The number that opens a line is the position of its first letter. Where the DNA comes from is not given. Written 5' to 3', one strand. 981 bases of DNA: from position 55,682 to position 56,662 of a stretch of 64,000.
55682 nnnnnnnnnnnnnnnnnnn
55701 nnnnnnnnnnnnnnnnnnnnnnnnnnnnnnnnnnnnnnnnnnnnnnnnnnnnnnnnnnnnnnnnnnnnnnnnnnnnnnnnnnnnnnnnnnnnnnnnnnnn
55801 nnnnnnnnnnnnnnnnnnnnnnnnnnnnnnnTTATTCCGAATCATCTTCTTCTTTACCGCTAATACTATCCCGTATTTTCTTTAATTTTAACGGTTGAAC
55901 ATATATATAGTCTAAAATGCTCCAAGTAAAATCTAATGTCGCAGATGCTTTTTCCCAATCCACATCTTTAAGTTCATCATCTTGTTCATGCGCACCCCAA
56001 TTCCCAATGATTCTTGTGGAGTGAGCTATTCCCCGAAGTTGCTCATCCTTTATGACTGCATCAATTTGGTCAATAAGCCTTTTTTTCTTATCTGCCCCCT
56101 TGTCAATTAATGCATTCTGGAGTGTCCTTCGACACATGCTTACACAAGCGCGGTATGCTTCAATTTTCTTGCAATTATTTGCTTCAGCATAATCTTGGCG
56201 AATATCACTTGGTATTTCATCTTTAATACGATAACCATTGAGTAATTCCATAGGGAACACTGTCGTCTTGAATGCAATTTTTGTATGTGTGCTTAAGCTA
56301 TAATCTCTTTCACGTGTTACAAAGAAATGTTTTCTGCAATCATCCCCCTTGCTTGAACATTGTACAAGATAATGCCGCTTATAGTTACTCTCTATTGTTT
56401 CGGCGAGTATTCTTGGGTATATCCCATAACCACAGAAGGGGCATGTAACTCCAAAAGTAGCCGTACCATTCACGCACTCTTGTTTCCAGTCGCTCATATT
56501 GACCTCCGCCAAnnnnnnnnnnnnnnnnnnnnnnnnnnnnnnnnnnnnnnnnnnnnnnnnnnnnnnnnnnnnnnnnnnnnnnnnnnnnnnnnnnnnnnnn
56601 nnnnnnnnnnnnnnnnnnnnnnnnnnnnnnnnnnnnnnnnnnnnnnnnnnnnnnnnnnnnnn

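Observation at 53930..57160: AT-rich four-gene module pairing HEPN/DUF4145-type proteins with membrane proteins: candidate novel defence or abortive-infection system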

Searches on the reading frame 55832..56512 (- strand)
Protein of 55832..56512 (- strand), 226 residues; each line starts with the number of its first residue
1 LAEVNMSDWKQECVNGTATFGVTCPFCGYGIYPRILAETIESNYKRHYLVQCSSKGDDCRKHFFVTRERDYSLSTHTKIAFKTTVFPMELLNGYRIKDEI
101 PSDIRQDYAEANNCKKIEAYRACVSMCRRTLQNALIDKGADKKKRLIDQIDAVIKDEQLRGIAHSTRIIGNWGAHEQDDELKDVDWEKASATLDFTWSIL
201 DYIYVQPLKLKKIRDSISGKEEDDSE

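Call 3: search_protein_families(library=pfam, proteins=[window:55832-56512:-], max_evalue=1)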
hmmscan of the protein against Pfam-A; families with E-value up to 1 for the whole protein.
window:55832-56512:- (226 aa): 2 families
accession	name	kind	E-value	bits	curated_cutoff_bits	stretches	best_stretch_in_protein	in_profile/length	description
PF13643.11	DUF4145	-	5.6e-14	52.4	23.1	1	110-192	2-83/88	Domain of unknown function (DUF4145)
PF05938.17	Self-incomp_S1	-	0.034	15.2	24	1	49-117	15-78/104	Plant self-incompatibility protein S1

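Call 4: search_protein_families(library=padloc, proteins=[window:55832-56512:-], max_evalue=1)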
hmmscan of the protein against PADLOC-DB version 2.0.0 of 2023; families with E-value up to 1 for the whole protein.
window:55832-56512:- (226 aa): 1 family
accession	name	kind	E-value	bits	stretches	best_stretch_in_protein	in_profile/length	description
PDLC04109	PD-T7-4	-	5.7e-06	23.9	1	52-195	45-173/211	-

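Call 5: search_protein_families(library=ncbifam, proteins=[window:55832-56512:-], max_evalue=1)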
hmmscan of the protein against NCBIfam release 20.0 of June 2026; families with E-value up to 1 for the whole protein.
window:55832-56512:- (226 aa): 2 families
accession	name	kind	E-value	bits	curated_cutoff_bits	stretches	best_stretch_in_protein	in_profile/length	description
NF001604.0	PRK00398.1-1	equivalog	0.028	14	103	1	21-32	23-34/48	DNA-directed RNA polymerase subunit P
NF009007.0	PRK12352.1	subfamily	0.18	10.7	266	1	128-184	94-147/316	carbamate kinase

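Call 7: search_protein_families(library=phrogs, proteins=[window:55832-56512:-], max_evalue=0.1)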
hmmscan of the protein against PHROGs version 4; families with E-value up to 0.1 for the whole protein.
window:55832-56512:- (226 aa): 4 families
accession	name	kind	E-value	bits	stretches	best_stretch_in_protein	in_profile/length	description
phrog_1305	-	DNA, RNA and nucleotide metabolism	3.8e-27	96.2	1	16-218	11-220/226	DNA binding protein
phrog_22005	-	unknown function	0.00017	22.5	1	108-213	81-180/187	-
phrog_6504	-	unknown function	0.0011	20.1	1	21-76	7-57/61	-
phrog_8089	-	head and packaging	0.051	13.9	1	104-171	54-122/268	head morphogenesis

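Call 20: search_protein_representatives(protein=window:55832-56512:-)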
Query: 226 residues. Proteins with E-value up to 0.001 (for the whole library): 1509; up to 1e-10: 193; up to 1e-30: 3. The best 150 are listed.
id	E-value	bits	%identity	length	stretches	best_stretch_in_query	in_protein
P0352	1.5e-60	220.7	52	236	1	18-223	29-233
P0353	1.4e-45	171.8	82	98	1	126-223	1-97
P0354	8.1e-41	156.2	62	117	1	107-220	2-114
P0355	1.0e-23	100.3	35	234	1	23-216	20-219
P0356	3.5e-23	98.5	40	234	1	23-222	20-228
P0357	4.2e-22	95.0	45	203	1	96-213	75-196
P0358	1.7e-21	93.0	40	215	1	92-215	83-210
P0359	2.0e-21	92.8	37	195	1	22-212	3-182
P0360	3.9e-21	91.8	43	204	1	93-214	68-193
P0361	1.1e-20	90.3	40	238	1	86-216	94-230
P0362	1.6e-20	89.8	40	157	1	96-219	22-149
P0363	1.6e-20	89.8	41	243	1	98-226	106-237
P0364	2.0e-20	89.5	37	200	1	23-215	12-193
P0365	1.6e-19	86.6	37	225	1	15-213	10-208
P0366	3.2e-19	85.6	32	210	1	19-213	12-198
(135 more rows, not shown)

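Call 29: find_encoding_contigs(protein=P0352, flank=4000, max_places=5)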
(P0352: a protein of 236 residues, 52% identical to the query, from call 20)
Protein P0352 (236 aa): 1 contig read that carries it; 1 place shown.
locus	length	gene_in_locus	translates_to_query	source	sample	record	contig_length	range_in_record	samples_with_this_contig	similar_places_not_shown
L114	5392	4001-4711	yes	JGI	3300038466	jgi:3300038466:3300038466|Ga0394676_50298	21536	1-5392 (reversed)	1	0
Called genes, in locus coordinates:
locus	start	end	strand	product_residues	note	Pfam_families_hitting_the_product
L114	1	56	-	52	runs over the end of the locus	-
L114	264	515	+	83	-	PF12728:HTH_17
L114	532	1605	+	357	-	PF13102:Phage_int_SAM_5 (faint), PF24624:Int_N, PF00589:Phage_integrase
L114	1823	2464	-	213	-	-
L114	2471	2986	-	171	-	-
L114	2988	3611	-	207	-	-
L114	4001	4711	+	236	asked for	PF13643:DUF4145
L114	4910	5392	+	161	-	?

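Call 41: search_solved_structures(query=window:55832-56512:-, max_evalue=1, show_alignments=2)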
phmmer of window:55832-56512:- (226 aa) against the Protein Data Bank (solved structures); distinct sequences matched with E-value up to 1: 1.
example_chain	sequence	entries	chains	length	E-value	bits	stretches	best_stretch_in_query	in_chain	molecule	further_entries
9v1i_lY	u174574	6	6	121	0.72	12.4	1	77-145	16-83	Ribosomal protein L23A, putative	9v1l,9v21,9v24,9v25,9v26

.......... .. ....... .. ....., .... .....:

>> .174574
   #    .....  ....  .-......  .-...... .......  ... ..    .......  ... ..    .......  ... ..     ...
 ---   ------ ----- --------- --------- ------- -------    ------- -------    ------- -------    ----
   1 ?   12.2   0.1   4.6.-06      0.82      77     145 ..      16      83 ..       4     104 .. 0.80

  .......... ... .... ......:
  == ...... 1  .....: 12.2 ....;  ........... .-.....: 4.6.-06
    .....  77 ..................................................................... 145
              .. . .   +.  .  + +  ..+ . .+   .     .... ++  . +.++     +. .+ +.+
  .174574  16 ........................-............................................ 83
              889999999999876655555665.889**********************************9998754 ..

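Call 43: search_solved_structures(query=A4, max_evalue=1, show_alignments=2)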
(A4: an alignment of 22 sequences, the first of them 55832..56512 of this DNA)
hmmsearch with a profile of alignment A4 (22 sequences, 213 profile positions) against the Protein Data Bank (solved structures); distinct sequences matched with E-value up to 1: 20.
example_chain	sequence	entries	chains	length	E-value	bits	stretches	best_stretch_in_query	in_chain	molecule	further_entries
9y9c_OA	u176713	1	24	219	4.7e-14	55.6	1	12-204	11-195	DUF4145 domain-containing protein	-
8gn4_A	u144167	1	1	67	0.058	16.1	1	14-67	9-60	Zinc finger and BTB domain-containing protein 10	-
8gn3_A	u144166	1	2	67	0.083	15.6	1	14-66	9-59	Zinc finger and BTB domain-containing protein 10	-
9hxw_D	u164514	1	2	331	0.13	14.9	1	12-52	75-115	E3 ubiquitin-protein ligase KCMF1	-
5k5i_A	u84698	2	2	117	0.16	14.7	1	9-60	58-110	Transcriptional repressor CTCF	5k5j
9d9z_E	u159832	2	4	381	0.17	14.6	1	12-52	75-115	E3 ubiquitin-protein ligase KCMF1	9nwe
9qws_C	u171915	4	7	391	0.17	14.5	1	12-52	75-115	E3 ubiquitin-protein ligase KCMF1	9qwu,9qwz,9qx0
1qyp_A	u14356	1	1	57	0.2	14.3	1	11-52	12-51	RNA POLYMERASE II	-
5yeg_A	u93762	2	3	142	0.22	14.2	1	9-62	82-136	Transcriptional repressor CTCF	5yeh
1i3q_I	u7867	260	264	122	0.22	14.1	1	14-61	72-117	DNA-DIRECTED RNA POLYMERASE II 14.2KD POLYPEPTIDE | DNA-directed RNA polymerase II, chain RPB9 | DNA-directed RNA polymerase II 14.2 kDa polypeptide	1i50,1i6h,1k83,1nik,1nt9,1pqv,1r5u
2qkd_A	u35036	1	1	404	0.24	14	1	4-97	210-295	Zinc finger protein ZPR1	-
7aoc_I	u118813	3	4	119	0.25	14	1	4-54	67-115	DNA-directed RNA polymerase I subunit RPA12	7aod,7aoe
5k5l_E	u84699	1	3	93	0.25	14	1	9-63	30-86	Transcriptional repressor CTCF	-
5fmf_I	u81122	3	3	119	0.29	13.8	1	14-58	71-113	DNA-DIRECTED RNA POLYMERASE II SUBUNIT RPB9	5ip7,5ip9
5c44_I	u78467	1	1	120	0.31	13.7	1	14-58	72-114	DNA-directed RNA polymerase II subunit RPB9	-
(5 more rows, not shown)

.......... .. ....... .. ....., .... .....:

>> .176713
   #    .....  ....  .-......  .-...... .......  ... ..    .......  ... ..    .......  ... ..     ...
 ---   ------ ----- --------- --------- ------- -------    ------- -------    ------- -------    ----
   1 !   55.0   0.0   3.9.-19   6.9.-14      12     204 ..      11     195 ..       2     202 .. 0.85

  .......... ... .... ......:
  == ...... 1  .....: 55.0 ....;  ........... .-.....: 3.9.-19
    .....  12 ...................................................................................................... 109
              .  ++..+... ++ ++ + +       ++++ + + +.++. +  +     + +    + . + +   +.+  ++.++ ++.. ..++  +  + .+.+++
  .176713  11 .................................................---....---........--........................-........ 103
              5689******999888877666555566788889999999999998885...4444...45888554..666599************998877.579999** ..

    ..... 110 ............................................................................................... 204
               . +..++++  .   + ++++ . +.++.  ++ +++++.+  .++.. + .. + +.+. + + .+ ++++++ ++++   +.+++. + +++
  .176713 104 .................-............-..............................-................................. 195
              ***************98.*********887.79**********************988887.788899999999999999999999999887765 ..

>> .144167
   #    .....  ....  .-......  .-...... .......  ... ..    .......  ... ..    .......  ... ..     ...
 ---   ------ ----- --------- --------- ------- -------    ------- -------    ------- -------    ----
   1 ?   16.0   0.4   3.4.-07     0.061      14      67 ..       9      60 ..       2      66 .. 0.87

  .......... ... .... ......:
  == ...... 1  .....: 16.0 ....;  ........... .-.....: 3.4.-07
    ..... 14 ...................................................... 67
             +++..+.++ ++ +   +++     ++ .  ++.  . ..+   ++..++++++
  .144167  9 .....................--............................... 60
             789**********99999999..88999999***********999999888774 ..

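Call 65: find_encoding_contigs(protein=P0353, flank=4000, max_places=4)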
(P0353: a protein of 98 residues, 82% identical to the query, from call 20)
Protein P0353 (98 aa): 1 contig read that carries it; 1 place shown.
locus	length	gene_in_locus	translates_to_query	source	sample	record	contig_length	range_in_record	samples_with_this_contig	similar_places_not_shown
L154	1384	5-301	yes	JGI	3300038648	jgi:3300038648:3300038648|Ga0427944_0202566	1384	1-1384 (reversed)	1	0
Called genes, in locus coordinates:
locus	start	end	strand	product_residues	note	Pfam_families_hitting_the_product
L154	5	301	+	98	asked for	PF13643:DUF4145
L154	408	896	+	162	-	-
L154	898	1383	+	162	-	?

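Call 66: find_encoding_contigs(protein=P0354, flank=4000, max_places=4)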
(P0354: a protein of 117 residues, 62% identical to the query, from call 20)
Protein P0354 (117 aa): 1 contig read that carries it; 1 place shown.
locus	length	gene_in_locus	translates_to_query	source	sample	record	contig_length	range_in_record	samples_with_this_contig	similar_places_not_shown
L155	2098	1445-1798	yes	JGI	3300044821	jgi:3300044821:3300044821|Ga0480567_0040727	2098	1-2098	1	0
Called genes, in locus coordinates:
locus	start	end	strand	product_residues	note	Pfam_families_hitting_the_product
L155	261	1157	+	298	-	PF01420:Methylase_S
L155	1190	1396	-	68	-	-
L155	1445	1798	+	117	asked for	PF13643:DUF4145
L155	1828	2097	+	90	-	?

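Call 71: find_related_loci(query=A8, collection=genome_contigs, flank=4000)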
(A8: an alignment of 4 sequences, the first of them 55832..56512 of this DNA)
Query A8 (226 aa) in genome_contigs; peptide patterns used: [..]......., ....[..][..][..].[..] (x = any residue, [..] = any of these).
19 stretches matched a pattern; 2 encode a relative of the query (tblastn E <= 1e-3); 2 distinct loci.
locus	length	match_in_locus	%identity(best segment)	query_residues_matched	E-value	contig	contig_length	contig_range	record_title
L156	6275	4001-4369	45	96-214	7e-32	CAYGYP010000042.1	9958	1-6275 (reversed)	MAG TPA_asm: uncultured Candidatus Bathyarchaeia archaeon isolate ERP119294_co3_318 genome assembly, contig: NODE_5706_l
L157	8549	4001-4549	33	21-214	2e-30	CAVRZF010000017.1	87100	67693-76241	MAG: Candidatus Bathyarchaeota archaeon isolate MFD05942.bin.2.192 genome assembly, contig: contig_96922, whole genome s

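Call 73: find_related_loci(query=A8, collection=viral_contigs, flank=4000)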
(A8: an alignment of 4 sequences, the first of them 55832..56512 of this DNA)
Query A8 (226 aa) in viral_contigs; peptide patterns used: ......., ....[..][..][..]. (x = any residue, [..] = any of these).
6 stretches matched a pattern, but none encodes a relative of the query by tblastn (E <= 1e-3).

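Call 110: search_dna_similar(query=window:55832-56512:-, collection=phages, mode=protein, max_rows=15)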
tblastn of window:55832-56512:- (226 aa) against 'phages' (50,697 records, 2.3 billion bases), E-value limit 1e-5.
Records with a match: 6; places in all: 6; records where one place covers at least 80% of the query: 2.
Best place of each record, by identity: <60% 6.
By first word of the organism name: Streptococcus 5; Virgibacillus 1.
By host as written in the record: Streptococcus mitis SF100 2; Virgibacillus halotolerans 1; Streptococcus mitis P-44 1; Streptococcus pneumoniae 48/2 1; Streptococcus cristatus DD08 1.
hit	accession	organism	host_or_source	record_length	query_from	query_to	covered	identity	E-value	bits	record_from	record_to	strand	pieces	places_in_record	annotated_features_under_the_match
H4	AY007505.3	Streptococcus phage SM1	Streptococcus mitis SF100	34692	7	206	88%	25.8%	6e-7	55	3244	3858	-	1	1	7: gp7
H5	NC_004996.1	Streptococcus phage SM1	Streptococcus mitis SF100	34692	7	206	88%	25.8%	6e-7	55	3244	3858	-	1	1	DNA binding protein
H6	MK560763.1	Virgibacillus phage Mimir87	Virgibacillus halotolerans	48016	98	220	54%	34.9%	2e-8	60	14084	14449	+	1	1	DUF4145 domain-containing protein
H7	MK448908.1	Streptococcus phage Javan326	Streptococcus mitis P-44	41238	87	206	53%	31.5%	2e-6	54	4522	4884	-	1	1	hypothetical protein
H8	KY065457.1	Streptococcus phage IPP16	Streptococcus pneumoniae 48/2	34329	87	206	53%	30.6%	3e-6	53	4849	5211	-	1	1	hypothetical protein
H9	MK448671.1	Streptococcus phage Javan115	Streptococcus cristatus DD08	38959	87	206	53%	30.6%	4e-6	53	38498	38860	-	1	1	hypothetical protein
